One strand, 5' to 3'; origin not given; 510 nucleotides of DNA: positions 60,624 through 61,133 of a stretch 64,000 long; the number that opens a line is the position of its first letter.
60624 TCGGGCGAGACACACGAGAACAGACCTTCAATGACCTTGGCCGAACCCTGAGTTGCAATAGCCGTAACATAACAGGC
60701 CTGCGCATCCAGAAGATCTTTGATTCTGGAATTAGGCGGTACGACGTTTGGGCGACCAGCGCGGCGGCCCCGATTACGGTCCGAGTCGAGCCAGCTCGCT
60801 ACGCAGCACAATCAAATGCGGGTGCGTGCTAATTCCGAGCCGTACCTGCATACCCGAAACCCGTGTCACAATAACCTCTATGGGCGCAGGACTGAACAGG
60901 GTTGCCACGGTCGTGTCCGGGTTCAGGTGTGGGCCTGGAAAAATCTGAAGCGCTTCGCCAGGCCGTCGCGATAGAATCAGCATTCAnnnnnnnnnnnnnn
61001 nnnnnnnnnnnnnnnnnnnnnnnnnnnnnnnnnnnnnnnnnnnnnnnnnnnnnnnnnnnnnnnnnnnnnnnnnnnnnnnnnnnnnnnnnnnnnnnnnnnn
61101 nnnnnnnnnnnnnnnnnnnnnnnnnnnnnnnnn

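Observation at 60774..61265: Translationally coupled XRE repressor + RsmN/RsmF-type CsrA paralog next to IS debris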

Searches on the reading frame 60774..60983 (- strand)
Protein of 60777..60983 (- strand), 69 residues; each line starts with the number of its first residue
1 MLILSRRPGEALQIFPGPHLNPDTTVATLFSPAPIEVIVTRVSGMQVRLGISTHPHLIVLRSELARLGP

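Call 3: search_protein_families(library=pfam, proteins=[window:60777-60983:-], max_evalue=1)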
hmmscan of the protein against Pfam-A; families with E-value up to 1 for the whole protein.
seq(69 aa): 1 family
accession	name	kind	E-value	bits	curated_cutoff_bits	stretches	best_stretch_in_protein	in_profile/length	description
PF02599.21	CsrA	-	4.8e-10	39.7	27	2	35-65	18-48/53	Global regulator protein family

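Call 4: search_protein_families(library=ncbifam, proteins=[window:60777-60983:-], max_evalue=1)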
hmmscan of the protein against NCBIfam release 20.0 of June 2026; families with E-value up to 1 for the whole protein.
seq(69 aa): 3 families
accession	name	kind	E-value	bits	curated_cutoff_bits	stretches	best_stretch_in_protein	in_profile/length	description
NF002469.0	PRK01712.1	equivalog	4e-08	33.1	73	2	34-64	17-47/65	carbon storage regulator CsrA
TIGR00202.1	csrA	equivalog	2.6e-07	30.7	70.1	2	34-65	17-48/69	carbon storage regulator CsrA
NF001844.0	PRK00568.1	equivalog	0.0058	16.7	106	1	36-65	19-48/76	carbon storage regulator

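Call 5: search_solved_structures(query=window:60777-60983:-, max_evalue=10, show_alignments=3)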
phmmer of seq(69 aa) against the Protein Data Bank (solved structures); distinct sequences matched with E-value up to 10: 18.
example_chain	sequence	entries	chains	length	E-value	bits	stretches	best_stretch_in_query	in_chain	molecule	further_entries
4k59_A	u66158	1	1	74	0.0033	21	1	2-65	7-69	RNA BINDING PROTEIN RsmF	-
4kji_A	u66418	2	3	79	0.0041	20.7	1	2-65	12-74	RsmN, a RNA-binding protein of Regulator of Secondary Metabolism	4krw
1t3o_A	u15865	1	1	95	0.031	17.9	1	33-64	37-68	Carbon storage regulator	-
7yr6_E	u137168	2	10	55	0.078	16.7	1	34-64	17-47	Translational regulator CsrA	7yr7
2jpp_A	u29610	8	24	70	0.1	16.3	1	35-64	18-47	Translational repressor | Carbon storage regulator homolog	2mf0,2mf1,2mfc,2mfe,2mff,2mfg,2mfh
1y00_A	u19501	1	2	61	0.13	15.9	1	34-64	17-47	Carbon storage regulator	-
2bti_A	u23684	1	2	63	0.15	15.8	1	34-64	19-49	CARBON STORAGE REGULATOR HOMOLOG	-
1vpz_A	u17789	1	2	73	0.23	15.2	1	28-64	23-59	Carbon storage regulator homolog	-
5z38_F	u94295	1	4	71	0.24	15.1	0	34-64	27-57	wild type CsrA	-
5dmb_D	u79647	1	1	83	0.4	14.4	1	34-64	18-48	Carbon storage regulator homolog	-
5z38_E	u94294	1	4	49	0.57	13.9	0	34-56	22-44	Truncated-CsrA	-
1t93_A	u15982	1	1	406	1.9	12.3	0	6-49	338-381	putative cytochrome P450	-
1s1f_A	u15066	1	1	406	1.9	12.3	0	6-49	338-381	putative cytochrome P450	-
1se6_A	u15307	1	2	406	2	12.3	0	6-49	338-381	putative cytochrome P450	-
2d09_A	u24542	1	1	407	2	12.2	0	6-49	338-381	putative cytochrome P450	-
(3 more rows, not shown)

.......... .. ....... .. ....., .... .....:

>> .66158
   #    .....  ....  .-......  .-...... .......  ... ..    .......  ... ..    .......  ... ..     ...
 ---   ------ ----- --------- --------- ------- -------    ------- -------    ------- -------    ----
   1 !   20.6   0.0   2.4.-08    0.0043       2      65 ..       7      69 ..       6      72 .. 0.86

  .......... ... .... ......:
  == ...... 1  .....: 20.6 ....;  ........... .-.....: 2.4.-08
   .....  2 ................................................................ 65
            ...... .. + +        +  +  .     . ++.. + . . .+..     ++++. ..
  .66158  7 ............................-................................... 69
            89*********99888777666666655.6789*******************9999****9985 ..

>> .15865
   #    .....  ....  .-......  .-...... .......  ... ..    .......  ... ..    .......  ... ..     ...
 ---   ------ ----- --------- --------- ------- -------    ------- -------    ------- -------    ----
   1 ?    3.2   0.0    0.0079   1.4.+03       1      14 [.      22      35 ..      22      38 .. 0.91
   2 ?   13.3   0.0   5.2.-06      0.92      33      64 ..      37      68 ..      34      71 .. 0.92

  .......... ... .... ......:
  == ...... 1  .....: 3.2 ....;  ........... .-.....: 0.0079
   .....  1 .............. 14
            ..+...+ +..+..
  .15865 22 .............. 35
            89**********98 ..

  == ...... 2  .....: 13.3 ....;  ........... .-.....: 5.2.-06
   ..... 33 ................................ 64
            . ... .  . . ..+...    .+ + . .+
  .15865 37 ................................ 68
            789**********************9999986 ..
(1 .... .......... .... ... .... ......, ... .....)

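Call 7: find_homologous_proteins(query=window:60777-60983:-, max_evalue=0.001)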
Query seq(69 aa) (69 aa): 7 proteins with E <= 0.001 among 119 candidates.
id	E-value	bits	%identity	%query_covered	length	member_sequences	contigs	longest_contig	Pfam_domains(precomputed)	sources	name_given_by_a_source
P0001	1.3e-34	134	96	100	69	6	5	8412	PF02599.22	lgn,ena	-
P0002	1.6e-29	118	88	100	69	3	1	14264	PF02599.22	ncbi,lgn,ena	-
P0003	2.3e-26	108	79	99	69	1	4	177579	PF02599.22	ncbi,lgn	-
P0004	6.2e-23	98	76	99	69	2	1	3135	PF02599.22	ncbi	-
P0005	5.4e-21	91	68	99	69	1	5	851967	PF02599.22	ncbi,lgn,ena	-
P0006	1.0e-20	91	71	96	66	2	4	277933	PF02599.22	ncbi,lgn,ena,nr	ncbi:MAG: carbon storage regulator [Gammaproteobacteria bacterium]|nr:carbon storage regulator [Gamm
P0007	7.5e-4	37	43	97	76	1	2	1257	PF02599.22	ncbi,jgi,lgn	-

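Call 9: find_encoding_contigs(protein=P0005, flank=6000, max_places=4)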
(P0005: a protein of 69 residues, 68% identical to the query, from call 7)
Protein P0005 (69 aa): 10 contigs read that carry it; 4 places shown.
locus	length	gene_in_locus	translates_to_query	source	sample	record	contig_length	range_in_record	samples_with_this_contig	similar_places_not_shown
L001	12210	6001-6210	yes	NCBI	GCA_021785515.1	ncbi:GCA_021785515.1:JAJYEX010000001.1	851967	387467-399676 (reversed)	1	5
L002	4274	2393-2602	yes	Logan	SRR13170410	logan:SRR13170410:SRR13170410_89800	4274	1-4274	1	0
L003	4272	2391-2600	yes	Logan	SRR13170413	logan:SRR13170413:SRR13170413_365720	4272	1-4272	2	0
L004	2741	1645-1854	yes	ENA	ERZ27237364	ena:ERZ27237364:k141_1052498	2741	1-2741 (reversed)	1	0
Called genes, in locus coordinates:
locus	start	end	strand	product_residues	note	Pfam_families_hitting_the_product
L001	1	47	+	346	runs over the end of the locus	PF01988:VIT1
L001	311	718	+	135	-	PF01894:YjbQ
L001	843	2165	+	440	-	PF25371:DUF7884 (faint), PF02353:CMAS, PF13489:Methyltransf_23 (weak), PF13847:Methyltransf_31 (faint), PF08241:Methyltransf_11, PF08242:Methyltransf_12, PF13649:Methyltransf_25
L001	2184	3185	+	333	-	PF01266:DAO (weak), PF01494:FAD_binding_3 (weak), PF13450:NAD_binding_8 (weak)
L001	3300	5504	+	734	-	PF08497:Radical_SAM_N, PF04055:Radical_SAM, PF11842:DUF3362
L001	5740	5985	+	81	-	PF13560:HTH_31, PF01381:HTH_3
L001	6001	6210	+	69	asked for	PF02599:CsrA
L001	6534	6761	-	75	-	-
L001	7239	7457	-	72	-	PF00015:MCPsignal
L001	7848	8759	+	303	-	PF00990:GGDEF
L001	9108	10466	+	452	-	PF00919:UPF0004, PF04055:Radical_SAM, PF01938:TRAM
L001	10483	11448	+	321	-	PF02562:PhoH, PF13245:AAA_19, PF13604:AAA_30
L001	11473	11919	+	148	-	PF02130:YbeY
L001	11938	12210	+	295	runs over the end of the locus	PF21917:NMB0537_N, PF00571:CBS (weak), PF03471:CorC_HlyC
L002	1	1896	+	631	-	?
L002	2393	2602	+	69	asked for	PF02599:CsrA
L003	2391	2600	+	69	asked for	PF02599:CsrA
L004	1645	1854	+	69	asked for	PF02599:CsrA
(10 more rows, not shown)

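Call 10: find_encoding_contigs(protein=P0006, flank=6000, max_places=4)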
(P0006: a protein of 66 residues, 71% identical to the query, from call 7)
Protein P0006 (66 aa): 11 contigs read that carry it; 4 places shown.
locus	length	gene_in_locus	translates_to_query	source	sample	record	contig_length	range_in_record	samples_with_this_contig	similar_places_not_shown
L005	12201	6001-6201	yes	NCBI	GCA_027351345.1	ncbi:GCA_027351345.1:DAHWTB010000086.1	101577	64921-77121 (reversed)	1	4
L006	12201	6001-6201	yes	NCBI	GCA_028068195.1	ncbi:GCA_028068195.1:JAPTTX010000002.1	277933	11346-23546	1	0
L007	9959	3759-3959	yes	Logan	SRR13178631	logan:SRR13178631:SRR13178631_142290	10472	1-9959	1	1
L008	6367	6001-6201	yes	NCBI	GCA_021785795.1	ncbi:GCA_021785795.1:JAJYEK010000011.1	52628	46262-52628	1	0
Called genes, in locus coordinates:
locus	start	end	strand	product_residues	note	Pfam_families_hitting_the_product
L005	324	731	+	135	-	PF01894:YjbQ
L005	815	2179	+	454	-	PF25371:DUF7884 (weak), PF02353:CMAS, PF05175:MTS (faint), PF13489:Methyltransf_23, PF13649:Methyltransf_25, PF08241:Methyltransf_11, PF08242:Methyltransf_12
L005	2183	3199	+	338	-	PF01266:DAO (weak), PF01494:FAD_binding_3 (weak), PF13450:NAD_binding_8 (weak)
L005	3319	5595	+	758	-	PF08497:Radical_SAM_N, PF04055:Radical_SAM, PF11842:DUF3362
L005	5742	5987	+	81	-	PF13560:HTH_31, PF01381:HTH_3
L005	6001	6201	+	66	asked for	PF02599:CsrA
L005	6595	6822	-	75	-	-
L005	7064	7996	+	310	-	PF01112:Asparaginase_2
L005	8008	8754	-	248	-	PF07317:PilZN, PF07238:PilZ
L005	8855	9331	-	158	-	PF05130:FlgN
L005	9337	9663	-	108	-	PF04316:FlgM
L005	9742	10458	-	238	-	PF17656:ChapFlgA_N, PF08666:SAF, PF13144:ChapFlgA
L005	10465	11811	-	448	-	PF00015:MCPsignal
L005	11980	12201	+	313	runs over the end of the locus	PF01584:CheW, PF00072:Response_reg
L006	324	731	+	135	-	PF01894:YjbQ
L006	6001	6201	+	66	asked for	PF02599:CsrA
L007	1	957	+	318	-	?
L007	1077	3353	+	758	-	PF08497:Radical_SAM_N, PF04055:Radical_SAM, PF11842:DUF3362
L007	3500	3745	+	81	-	PF13560:HTH_31, PF01381:HTH_3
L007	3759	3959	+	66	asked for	PF02599:CsrA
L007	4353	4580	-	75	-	-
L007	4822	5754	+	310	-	PF01112:Asparaginase_2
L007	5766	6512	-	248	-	PF07317:PilZN, PF07238:PilZ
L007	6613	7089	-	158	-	PF05130:FlgN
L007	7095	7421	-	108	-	PF04316:FlgM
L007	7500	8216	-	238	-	PF17656:ChapFlgA_N, PF08666:SAF, PF13144:ChapFlgA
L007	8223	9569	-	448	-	PF00015:MCPsignal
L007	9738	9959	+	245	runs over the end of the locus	?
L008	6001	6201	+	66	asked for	PF02599:CsrA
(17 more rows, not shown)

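Call 11: find_encoding_contigs(protein=P0003, flank=6000, max_places=4)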
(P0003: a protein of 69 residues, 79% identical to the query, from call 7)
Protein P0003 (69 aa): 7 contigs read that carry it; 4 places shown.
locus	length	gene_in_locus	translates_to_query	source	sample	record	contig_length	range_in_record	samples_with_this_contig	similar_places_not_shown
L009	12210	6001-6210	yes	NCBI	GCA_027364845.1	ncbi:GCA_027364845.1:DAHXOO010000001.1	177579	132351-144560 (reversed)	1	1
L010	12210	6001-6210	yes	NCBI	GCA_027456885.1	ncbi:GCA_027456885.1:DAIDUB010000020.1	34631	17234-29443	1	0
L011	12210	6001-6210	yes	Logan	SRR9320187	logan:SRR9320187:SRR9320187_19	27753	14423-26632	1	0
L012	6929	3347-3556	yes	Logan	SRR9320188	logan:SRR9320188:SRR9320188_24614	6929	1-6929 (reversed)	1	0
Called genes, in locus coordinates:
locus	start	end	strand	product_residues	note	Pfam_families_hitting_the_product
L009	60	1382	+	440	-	PF25371:DUF7884 (weak), PF02353:CMAS, PF13489:Methyltransf_23, PF05175:MTS (faint), PF08241:Methyltransf_11, PF08242:Methyltransf_12 (weak), PF13649:Methyltransf_25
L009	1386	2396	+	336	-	PF01266:DAO, PF01494:FAD_binding_3, PF13450:NAD_binding_8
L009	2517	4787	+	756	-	PF08497:Radical_SAM_N, PF04055:Radical_SAM, PF11842:DUF3362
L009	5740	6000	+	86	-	PF13560:HTH_31, PF01381:HTH_3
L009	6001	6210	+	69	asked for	PF02599:CsrA (faint)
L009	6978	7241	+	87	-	PF08281:Sigma70_r4_2 (weak), PF00196:GerE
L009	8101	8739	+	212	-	PF13686:DrsE_2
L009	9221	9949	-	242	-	PF01738:DLH, PF00326:Peptidase_S9 (faint)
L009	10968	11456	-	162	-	-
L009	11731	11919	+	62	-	PF04945:YHS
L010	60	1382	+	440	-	PF25371:DUF7884 (weak), PF02353:CMAS, PF13489:Methyltransf_23, PF05175:MTS (faint), PF08241:Methyltransf_11, PF08242:Methyltransf_12 (weak), PF13649:Methyltransf_25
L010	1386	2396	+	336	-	PF01266:DAO, PF01494:FAD_binding_3, PF13450:NAD_binding_8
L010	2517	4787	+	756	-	PF08497:Radical_SAM_N, PF04055:Radical_SAM, PF11842:DUF3362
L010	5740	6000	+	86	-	PF13560:HTH_31, PF01381:HTH_3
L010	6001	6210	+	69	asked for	PF02599:CsrA (faint)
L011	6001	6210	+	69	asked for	PF02599:CsrA (faint)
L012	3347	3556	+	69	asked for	PF02599:CsrA (faint)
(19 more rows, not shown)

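Call 15: find_related_loci(query=A1, collection=genome_contigs, flank=6000)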
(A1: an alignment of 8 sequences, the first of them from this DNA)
Query A1 (69 aa) in genome_contigs; peptide patterns used: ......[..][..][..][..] (x = any residue, [..] = any of these).
233 stretches matched a pattern; 84 encode a relative of the query (tblastn E <= 1e-3); the best 80 are kept; 80 distinct loci.
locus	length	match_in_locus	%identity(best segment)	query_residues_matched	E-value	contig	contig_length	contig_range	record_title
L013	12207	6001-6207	97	1-69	2e-39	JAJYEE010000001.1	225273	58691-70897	MAG: Proteobacteria bacterium isolate DBS1-1.bin143 NODE_41_length_225273_cov_22.868148, whole genome shotgun sequence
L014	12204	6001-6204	79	1-68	3e-31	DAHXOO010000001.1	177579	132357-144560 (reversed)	MAG TPA_asm: Proteobacteria bacterium isolate clean1811 NODE_1_length_177579_cov_4.816875, whole genome shotgun sequence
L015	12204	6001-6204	68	1-68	3e-26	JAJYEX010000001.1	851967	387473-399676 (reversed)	MAG: Proteobacteria bacterium isolate DBS1-1.bin70 NODE_2_length_851967_cov_16.211298, whole genome shotgun sequence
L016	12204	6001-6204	71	1-68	3e-26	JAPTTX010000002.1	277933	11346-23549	MAG: Gammaproteobacteria bacterium isolate DBS.bin8 NODE_14_length_277933_cov_5.62807_DBS3-1, whole genome shotgun seque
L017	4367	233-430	67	1-66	2e-23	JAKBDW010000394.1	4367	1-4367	MAG: Proteobacteria bacterium isolate BP6.bin131 NODE_47503_length_4367_cov_1.163679, whole genome shotgun sequence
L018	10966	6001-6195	52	1-65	8e-19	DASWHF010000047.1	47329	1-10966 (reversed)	MAG TPA_asm: Acidiferrobacterales bacterium isolate SMAG_U2835 k141_1561247, whole genome shotgun sequence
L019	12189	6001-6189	45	1-64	7e-10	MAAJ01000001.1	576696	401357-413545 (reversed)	Methylophaga sp. 42_25_T18 BD02T18_scaffold_0, whole genome shotgun sequence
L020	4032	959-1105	38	1-66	2e-7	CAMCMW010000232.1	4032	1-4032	MAG: uncultured Ruminococcus sp. isolate SRR17382099_bin.10_metaWRAP_v1.3_MAG genome assembly, contig: ERZ10544625.13258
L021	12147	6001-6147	36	1-66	6e-7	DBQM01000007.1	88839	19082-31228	MAG TPA_asm: Ruminococcus sp. UBA1394 UBA1394_contig_5582, whole genome shotgun sequence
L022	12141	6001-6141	39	1-64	2e-6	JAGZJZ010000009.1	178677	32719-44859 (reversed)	MAG: Clostridiales bacterium isolate L3_133_000G1_dasL3_133_000G1_concoct_15 L3_133_000G1_scaffold_40, whole genome shot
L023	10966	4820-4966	39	1-66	2e-6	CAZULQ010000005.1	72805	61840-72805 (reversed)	MAG TPA_asm: uncultured Clostridium sp. isolate SRP350583_co1_578 genome assembly, contig: NODE_484_length_72805_cov_27.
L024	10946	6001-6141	44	1-64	2e-6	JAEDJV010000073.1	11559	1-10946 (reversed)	MAG: Oscillospiraceae bacterium isolate MAG197 NODE_5511_length_11559_cov_5.451669, whole genome shotgun sequence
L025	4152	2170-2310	45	1-64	2e-6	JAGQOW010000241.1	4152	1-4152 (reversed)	MAG: Planctomycetales bacterium isolate HKST-UBA24 NODE_243_length_4152_cov_6.026006, whole genome shotgun sequence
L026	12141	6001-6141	39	1-64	2e-6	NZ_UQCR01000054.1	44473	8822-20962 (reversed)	Uncultured Robinsoniella sp. isolate UMGS151, whole genome shotgun sequence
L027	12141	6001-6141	42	1-64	3e-6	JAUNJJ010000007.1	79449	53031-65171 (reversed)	MAG: Oscillospiraceae bacterium isolate S2A_St_21 NODE_66_length_79449_cov_21.575459, whole genome shotgun sequence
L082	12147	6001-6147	36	1-66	1e-4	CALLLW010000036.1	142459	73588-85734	MAG: uncultured Granulosicoccaceae bacterium isolate L4_Bin_Bin_134_1 genome assembly, contig: c_000000704449, whole gen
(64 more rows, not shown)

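Call 19: search_protein_representatives(alignment_id=A1)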
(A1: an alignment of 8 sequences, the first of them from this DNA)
Query: 8 sequences, 69 profile positions. Proteins with E-value up to 0.001 (for the whole library): 1494; up to 1e-10: 116; up to 1e-30: 1. The best 150 are listed.
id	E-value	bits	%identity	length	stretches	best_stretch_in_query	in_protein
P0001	4.2e-37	142.1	-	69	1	1-69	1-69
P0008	1.3e-22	95.7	-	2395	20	24-68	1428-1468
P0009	3.7e-22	94.2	-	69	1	1-66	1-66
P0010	2.9e-21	91.4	-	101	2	22-64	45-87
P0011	1.3e-20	89.4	-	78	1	1-65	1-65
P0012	6.5e-20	87.1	-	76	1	1-67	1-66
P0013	1.6e-19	85.8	-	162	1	1-66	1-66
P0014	5.8e-19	84.0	-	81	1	1-64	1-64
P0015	9.8e-19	83.3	-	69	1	1-66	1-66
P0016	1.0e-18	83.2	-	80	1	1-65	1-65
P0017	2.8e-18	81.8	-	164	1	1-65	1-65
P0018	4.1e-18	81.3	-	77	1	1-66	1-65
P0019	4.9e-18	81.0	-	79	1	1-66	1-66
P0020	5.6e-18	80.9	-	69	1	1-65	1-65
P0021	5.6e-18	80.9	-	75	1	1-66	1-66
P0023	1.0e-17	80.0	-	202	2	3-65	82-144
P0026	2.5e-17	78.8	-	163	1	1-64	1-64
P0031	7.4e-17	77.3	-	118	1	1-66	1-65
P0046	1.5e-15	73.1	-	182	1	1-65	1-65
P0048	2.2e-15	72.5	-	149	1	1-65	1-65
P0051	5.0e-15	71.4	-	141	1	1-65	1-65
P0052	5.8e-15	71.2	-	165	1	1-66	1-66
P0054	7.7e-15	70.8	-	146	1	1-65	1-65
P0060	6.6e-14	67.8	-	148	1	1-64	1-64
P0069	2.4e-13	66.0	-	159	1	1-64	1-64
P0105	1.7e-11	60.1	-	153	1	1-65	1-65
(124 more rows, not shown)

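Call 22: search_protein_families(library=pfam, proteins=[P0013, P0017, P0026, P0046, P0048, P0051, P0052, P0054, P0060, P0031], max_evalue=0.01)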
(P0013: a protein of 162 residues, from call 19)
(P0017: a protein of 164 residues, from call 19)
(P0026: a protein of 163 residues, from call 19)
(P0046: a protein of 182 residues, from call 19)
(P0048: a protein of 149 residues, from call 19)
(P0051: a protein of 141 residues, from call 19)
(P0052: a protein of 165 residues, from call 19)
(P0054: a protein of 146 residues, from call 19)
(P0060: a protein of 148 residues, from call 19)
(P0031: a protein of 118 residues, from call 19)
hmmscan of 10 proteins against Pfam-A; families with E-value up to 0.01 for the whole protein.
P0013 (162 aa): 5 families
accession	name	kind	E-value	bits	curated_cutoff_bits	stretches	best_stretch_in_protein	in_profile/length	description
PF02599.21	CsrA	-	2.9e-11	43.6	27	1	1-66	1-49/53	Global regulator protein family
PF13560.12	HTH_31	-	6.6e-11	42.8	27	1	80-139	1-61/64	Helix-turn-helix domain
PF01381.28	HTH_3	-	2.9e-08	34.1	23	1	91-139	7-55/55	Helix-turn-helix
PF12844.13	HTH_19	-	8.8e-06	26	30.2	1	83-141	2-60/64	Helix-turn-helix domain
PF13443.12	HTH_26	-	2.8e-05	24.7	22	1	93-141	10-59/63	Cro/C1-type HTH DNA-binding domain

P0017 (164 aa): 2 families
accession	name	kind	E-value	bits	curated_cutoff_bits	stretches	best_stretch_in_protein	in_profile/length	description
PF02599.21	CsrA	-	2.1e-11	44.1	27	1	1-65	1-48/53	Global regulator protein family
PF13443.12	HTH_26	-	0.0063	17.2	22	1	85-140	2-58/63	Cro/C1-type HTH DNA-binding domain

P0026 (163 aa): 4 families
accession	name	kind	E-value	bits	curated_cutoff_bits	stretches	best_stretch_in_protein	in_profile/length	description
PF02599.21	CsrA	-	6.2e-09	36.1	27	1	1-64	1-47/53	Global regulator protein family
PF13560.12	HTH_31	-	2e-05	25.3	27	1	83-138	2-58/64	Helix-turn-helix domain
PF13443.12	HTH_26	-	3.8e-05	24.3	22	1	86-143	1-59/63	Cro/C1-type HTH DNA-binding domain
PF01381.28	HTH_3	-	0.00043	20.7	23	1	99-141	13-55/55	Helix-turn-helix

P0046 (182 aa): 4 families
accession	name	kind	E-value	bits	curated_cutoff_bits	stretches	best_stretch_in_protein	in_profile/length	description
PF02599.21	CsrA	-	8.2e-12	45.3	27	1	1-65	1-48/53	Global regulator protein family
PF13560.12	HTH_31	-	1e-08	35.7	27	1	89-125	2-38/64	Helix-turn-helix domain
PF01381.28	HTH_3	-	1.1e-07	32.2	23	1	93-124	1-32/55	Helix-turn-helix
PF12844.13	HTH_19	-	1.5e-06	28.5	30.2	1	91-122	2-33/64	Helix-turn-helix domain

P0048 (149 aa): 6 families
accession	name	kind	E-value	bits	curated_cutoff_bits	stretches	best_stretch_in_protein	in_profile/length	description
PF02599.21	CsrA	-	6.2e-09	36.1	27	1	1-65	1-48/53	Global regulator protein family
PF01381.28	HTH_3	-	3.4e-08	33.8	23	1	95-146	4-55/55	Helix-turn-helix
PF13560.12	HTH_31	-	1.7e-07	31.8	27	1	88-146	2-61/64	Helix-turn-helix domain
PF13443.12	HTH_26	-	7e-07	29.9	22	1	91-147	1-58/63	Cro/C1-type HTH DNA-binding domain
PF13744.12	HTH_37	-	2.5e-05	24.4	27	1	83-142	14-74/80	Helix-turn-helix domain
PF12844.13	HTH_19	-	0.0091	16.3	30.2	0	91-141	3-53/64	Helix-turn-helix domain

P0051 (141 aa): 1 family
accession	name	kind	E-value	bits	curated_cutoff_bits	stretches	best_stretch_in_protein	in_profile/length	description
PF02599.21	CsrA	-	2.1e-14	53.6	27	1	34-66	17-49/53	Global regulator protein family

P0052 (165 aa): 2 families
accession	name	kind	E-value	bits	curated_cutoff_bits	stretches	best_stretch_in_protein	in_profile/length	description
PF02599.21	CsrA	-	6.1e-12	45.8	27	1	31-66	14-49/53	Global regulator protein family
PF13443.12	HTH_26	-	0.00031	21.4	22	1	108-163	2-58/63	Cro/C1-type HTH DNA-binding domain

P0054 (146 aa): 4 families
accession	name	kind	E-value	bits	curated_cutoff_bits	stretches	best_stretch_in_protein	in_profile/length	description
PF02599.21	CsrA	-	1.2e-11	44.8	27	1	1-65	1-48/53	Global regulator protein family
PF01381.28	HTH_3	-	1.1e-09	38.6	23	1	92-142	4-54/55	Helix-turn-helix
PF13443.12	HTH_26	-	1.1e-05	26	22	1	92-144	5-58/63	Cro/C1-type HTH DNA-binding domain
PF13560.12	HTH_31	-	5.5e-05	23.8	27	1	85-140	2-58/64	Helix-turn-helix domain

P0060 (148 aa): 3 families
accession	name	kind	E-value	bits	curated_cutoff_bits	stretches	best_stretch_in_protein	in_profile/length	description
PF02599.21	CsrA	-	7.3e-13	48.7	27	1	1-67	1-50/53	Global regulator protein family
PF13443.12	HTH_26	-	0.00033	21.3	22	1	98-147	8-58/63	Cro/C1-type HTH DNA-binding domain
PF13560.12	HTH_31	-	0.0023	18.6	27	1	95-143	9-58/64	Helix-turn-helix domain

P0031 (118 aa): 1 family
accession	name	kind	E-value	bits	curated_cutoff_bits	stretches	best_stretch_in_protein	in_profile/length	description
PF02599.21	CsrA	-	8.1e-12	45.4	27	1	1-66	1-50/53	Global regulator protein family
